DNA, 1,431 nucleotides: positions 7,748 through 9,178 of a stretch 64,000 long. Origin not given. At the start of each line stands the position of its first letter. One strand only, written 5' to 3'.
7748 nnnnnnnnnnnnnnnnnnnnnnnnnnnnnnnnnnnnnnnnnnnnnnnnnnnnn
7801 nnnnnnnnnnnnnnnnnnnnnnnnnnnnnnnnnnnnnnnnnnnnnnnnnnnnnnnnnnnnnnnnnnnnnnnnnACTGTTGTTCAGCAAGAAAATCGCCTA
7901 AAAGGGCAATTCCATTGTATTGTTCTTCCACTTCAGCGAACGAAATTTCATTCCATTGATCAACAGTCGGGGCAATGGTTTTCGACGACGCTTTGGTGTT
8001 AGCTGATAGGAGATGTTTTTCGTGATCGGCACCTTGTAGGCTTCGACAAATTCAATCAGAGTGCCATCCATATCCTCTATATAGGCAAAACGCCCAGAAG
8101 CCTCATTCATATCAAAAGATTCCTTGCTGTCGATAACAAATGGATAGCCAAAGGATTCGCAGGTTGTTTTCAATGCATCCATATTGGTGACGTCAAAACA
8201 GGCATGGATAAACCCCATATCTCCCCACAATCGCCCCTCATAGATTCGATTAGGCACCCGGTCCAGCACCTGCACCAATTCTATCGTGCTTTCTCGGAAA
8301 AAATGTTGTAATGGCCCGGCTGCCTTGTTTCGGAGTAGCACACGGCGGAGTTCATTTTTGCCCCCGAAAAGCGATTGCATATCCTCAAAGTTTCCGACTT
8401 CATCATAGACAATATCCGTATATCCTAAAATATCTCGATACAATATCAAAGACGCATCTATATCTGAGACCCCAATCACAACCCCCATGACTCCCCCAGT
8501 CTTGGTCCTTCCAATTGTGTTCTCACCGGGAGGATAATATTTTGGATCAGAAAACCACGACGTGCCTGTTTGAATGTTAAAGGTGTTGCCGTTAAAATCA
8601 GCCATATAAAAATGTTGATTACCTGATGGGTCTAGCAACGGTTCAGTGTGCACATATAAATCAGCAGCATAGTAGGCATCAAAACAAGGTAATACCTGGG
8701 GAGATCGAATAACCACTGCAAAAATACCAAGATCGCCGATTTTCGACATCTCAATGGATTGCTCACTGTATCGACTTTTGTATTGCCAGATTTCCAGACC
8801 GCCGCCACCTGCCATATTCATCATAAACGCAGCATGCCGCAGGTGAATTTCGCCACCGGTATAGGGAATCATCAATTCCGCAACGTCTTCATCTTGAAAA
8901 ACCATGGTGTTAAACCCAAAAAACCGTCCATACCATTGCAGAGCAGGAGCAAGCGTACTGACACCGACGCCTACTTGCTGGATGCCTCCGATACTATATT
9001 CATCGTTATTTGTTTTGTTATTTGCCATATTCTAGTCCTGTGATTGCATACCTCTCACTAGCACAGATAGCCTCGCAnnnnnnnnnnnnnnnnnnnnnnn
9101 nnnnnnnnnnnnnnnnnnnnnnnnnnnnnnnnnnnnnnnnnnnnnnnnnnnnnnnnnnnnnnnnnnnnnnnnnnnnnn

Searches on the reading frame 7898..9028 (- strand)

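Call 16: search_protein_families(library=pfam, proteins=[window:7898-9028:-], max_evalue=0.001)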
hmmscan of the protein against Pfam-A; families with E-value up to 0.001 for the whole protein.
window:7898-9028:- (376 aa): 2 families
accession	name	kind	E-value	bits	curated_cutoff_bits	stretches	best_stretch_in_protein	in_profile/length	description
PF00903.31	Glyoxalase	-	1.4e-09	38.8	20.6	1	183-327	5-121/121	Glyoxalase/Bleomycin resistance protein/Dioxygenase superfamily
PF13669.12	Glyoxalase_4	-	3.3e-07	31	27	1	183-301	3-95/109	Glyoxalase/Bleomycin resistance protein/Dioxygenase superfamily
